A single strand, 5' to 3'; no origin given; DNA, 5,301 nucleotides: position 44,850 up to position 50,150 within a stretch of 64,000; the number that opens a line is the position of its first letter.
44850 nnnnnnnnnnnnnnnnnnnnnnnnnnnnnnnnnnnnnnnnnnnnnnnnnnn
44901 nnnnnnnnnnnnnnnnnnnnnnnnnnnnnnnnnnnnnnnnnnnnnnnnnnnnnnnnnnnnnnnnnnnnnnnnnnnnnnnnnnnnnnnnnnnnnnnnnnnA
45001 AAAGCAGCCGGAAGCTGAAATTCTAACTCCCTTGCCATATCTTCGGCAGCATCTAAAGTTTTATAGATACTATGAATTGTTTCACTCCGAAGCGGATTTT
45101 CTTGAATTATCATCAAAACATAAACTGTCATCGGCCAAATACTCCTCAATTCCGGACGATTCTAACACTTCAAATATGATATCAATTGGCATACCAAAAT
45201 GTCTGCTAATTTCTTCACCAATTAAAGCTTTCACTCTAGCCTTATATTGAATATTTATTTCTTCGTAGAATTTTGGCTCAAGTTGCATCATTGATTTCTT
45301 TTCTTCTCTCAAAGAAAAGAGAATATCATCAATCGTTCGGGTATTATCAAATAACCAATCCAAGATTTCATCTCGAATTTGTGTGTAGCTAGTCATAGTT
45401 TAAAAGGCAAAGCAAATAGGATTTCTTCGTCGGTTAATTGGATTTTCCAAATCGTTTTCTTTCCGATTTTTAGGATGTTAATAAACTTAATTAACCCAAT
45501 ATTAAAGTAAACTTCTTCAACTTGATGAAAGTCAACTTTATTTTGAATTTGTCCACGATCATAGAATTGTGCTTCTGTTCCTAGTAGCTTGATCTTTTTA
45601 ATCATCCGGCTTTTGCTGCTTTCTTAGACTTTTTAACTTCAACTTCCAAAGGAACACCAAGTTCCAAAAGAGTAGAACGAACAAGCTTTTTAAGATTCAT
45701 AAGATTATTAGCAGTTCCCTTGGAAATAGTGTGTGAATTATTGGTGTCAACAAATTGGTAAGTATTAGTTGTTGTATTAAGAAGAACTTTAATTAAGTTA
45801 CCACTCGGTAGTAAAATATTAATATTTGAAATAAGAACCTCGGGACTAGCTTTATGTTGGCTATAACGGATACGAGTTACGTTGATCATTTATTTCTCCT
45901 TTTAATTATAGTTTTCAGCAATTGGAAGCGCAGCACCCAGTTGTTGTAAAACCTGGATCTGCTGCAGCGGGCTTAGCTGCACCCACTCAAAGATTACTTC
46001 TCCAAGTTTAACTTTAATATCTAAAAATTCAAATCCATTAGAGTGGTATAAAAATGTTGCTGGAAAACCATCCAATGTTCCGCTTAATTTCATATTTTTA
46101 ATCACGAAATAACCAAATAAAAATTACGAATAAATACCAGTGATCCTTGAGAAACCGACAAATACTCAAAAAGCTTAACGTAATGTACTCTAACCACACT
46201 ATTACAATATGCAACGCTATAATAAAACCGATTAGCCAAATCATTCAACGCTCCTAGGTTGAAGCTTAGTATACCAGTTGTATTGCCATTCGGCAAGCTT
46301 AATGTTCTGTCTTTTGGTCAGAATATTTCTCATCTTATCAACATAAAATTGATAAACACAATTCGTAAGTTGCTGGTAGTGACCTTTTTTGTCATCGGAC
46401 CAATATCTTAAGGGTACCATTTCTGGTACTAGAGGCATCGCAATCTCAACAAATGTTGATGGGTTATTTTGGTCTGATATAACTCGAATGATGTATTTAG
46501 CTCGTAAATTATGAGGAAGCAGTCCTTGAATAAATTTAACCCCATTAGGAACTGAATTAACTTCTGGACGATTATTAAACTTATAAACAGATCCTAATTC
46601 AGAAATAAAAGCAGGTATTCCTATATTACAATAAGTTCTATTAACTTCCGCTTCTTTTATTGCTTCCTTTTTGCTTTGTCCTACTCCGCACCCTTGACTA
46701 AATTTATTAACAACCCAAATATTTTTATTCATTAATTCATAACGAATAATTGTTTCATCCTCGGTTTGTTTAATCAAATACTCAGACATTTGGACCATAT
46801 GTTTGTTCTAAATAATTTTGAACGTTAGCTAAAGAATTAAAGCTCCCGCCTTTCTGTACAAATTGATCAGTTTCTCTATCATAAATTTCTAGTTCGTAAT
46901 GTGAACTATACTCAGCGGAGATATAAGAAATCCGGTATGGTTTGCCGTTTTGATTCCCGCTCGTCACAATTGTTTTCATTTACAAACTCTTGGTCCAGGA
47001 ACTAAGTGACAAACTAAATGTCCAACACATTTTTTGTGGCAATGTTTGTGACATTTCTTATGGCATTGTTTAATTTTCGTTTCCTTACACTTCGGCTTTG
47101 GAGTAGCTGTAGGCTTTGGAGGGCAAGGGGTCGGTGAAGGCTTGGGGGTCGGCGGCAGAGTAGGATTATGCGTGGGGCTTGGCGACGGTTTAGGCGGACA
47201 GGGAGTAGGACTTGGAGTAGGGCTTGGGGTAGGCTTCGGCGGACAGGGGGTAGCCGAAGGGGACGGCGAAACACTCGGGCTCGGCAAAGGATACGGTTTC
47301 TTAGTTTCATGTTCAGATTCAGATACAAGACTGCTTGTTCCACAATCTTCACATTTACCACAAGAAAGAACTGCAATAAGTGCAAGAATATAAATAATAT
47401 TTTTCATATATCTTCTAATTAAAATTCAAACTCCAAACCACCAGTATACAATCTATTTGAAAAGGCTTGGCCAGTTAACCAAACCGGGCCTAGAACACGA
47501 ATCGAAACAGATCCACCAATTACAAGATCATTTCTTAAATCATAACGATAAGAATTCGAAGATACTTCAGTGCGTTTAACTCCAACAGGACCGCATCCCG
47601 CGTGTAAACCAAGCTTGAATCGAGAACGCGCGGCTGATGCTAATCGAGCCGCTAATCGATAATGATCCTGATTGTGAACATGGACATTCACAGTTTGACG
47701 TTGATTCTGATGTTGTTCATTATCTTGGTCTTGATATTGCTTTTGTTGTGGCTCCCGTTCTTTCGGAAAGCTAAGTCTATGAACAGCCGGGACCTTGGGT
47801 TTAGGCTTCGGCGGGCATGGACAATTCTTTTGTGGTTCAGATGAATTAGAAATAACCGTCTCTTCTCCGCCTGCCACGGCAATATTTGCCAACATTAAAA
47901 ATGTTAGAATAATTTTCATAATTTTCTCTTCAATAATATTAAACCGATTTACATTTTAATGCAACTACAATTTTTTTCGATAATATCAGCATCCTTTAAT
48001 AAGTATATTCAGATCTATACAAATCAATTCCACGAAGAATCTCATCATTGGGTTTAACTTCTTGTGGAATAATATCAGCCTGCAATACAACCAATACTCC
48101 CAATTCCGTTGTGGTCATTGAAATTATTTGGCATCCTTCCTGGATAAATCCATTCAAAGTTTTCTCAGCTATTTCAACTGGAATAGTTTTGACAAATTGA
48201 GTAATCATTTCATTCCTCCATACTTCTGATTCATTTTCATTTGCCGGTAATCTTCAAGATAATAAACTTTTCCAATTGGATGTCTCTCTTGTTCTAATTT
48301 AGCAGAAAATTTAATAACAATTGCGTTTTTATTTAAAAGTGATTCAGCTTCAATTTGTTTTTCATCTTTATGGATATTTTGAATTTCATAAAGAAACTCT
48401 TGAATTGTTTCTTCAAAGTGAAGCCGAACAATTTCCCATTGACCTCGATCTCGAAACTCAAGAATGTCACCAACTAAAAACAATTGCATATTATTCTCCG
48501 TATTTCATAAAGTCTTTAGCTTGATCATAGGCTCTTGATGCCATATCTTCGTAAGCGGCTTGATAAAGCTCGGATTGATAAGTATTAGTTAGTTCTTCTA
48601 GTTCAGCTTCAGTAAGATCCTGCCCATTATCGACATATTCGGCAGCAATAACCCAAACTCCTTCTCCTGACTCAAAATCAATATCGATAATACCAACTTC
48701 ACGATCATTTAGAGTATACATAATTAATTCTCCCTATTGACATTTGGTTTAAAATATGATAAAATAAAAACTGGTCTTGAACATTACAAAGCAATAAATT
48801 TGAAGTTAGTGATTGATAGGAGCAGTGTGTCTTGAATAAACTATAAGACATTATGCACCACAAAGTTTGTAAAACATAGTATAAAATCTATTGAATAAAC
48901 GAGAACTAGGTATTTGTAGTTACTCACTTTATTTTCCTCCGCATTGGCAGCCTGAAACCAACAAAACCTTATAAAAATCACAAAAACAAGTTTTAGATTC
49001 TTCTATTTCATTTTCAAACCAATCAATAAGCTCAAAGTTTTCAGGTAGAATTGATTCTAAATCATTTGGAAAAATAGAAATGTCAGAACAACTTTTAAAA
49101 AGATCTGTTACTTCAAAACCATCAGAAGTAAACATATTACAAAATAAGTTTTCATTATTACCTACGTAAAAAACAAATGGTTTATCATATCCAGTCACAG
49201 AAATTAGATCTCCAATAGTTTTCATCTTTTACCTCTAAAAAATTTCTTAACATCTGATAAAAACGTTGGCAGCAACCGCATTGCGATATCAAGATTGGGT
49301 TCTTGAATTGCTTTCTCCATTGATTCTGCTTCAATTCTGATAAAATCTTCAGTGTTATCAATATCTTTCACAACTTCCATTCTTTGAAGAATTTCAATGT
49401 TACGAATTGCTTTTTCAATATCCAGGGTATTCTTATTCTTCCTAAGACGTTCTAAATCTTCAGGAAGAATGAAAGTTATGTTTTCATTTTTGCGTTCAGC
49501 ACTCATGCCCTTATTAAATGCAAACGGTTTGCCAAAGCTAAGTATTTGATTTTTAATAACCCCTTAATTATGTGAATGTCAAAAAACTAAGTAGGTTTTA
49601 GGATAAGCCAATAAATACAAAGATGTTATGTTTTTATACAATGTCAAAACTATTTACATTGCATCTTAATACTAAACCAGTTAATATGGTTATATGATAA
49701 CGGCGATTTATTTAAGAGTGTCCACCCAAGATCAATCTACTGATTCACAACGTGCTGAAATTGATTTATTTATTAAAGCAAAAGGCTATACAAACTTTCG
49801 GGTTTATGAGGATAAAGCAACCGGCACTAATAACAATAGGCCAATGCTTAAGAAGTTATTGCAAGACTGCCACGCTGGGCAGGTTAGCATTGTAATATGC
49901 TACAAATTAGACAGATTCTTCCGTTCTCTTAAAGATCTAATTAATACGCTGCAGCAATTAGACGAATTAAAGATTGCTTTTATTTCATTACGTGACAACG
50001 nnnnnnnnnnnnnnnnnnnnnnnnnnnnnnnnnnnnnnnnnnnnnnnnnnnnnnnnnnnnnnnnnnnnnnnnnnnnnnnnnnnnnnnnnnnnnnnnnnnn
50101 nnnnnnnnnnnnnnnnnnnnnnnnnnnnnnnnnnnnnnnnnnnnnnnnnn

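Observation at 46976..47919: Lipoprotein and OMP-barrel-like secreted protein pair with proline-rich linkers: candidate superinfection-exclusion or surface-modification module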

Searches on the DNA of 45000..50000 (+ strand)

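Call 9: search_dna_similar(query=window:45000-50000:+, collection=phages, mode=distant)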
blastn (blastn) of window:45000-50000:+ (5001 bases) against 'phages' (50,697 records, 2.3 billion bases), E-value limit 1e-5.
No match.

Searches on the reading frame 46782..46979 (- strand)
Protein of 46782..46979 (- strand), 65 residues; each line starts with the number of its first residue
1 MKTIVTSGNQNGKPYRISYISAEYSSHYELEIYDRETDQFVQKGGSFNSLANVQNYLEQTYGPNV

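Call 57: search_protein_families(library=pfam, proteins=[window:46782-46979:-], max_evalue=0.1)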
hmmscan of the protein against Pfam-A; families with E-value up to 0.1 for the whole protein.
window:46782-46979:- (65 aa): 0 families

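Call 58: search_protein_families(library=phrogs, proteins=[window:46782-46979:-], max_evalue=0.01)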
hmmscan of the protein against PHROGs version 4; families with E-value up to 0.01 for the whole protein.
window:46782-46979:- (65 aa): 0 families

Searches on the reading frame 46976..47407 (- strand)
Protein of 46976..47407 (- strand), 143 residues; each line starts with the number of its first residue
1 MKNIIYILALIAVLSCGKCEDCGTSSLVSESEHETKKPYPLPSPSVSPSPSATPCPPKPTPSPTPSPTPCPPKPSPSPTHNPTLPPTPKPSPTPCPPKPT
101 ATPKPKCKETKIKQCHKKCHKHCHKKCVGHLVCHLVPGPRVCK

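Call 6: search_protein_families(library=pfam, proteins=[window:46976-47407:-], max_evalue=1)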
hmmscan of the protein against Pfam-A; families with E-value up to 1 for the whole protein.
window:46976-47407:- (143 aa): 0 families

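Call 7: search_protein_families(library=phrogs, proteins=[window:46976-47407:-], max_evalue=1)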
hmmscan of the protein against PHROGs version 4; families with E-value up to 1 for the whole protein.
window:46976-47407:- (143 aa): 1 family
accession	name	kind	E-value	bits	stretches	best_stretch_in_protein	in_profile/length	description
phrog_6645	-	unknown function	0.19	12.5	1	1-20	8-27/137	-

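Call 14: find_homologous_proteins(query=window:46976-47407:-, max_evalue=0.01)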
Query window:46976-47407:- (143 aa): 1 proteins with E <= 0.01 among 1293 candidates.
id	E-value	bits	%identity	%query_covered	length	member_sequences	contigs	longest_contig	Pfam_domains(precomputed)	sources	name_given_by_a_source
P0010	5.0e-10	57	42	100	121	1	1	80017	-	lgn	-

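Call 52: search_protein_families(library=pfam, alignment_id=A3, max_evalue=1)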
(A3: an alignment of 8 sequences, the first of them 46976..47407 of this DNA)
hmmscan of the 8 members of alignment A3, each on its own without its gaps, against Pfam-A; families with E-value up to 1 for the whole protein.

A. member 1, window:46976-47407:- (143 aa): 0 families

B. families by the number of members that match (of 8 scanned): 4 families
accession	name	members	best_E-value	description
PF05887.16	Trypan_PARP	2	0.0033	Procyclic acidic repetitive protein (PARP)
PF03823.19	Neurokinin_B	1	0.043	Neurokinin B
PF14303.12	NAM-associated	1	0.45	No apical meristem-associated C-terminal domain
PF05104.17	Rib_recp_KP_reg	1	0.74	Ribosome receptor lysine/proline rich region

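Call 88: search_protein_families(library=padloc, proteins=[window:46976-47407:-], max_evalue=0.1)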
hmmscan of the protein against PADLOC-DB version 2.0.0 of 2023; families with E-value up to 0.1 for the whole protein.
window:46976-47407:- (143 aa): 1 family
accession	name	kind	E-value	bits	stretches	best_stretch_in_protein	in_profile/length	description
PDLC04061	PD-T4-6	-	0.0038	14.8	1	29-110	392-476/510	-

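Call 89: search_protein_families(library=ncbifam, proteins=[window:46976-47407:-], max_evalue=0.1)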
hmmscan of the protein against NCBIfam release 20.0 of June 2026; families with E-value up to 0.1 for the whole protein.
window:46976-47407:- (143 aa): 0 families
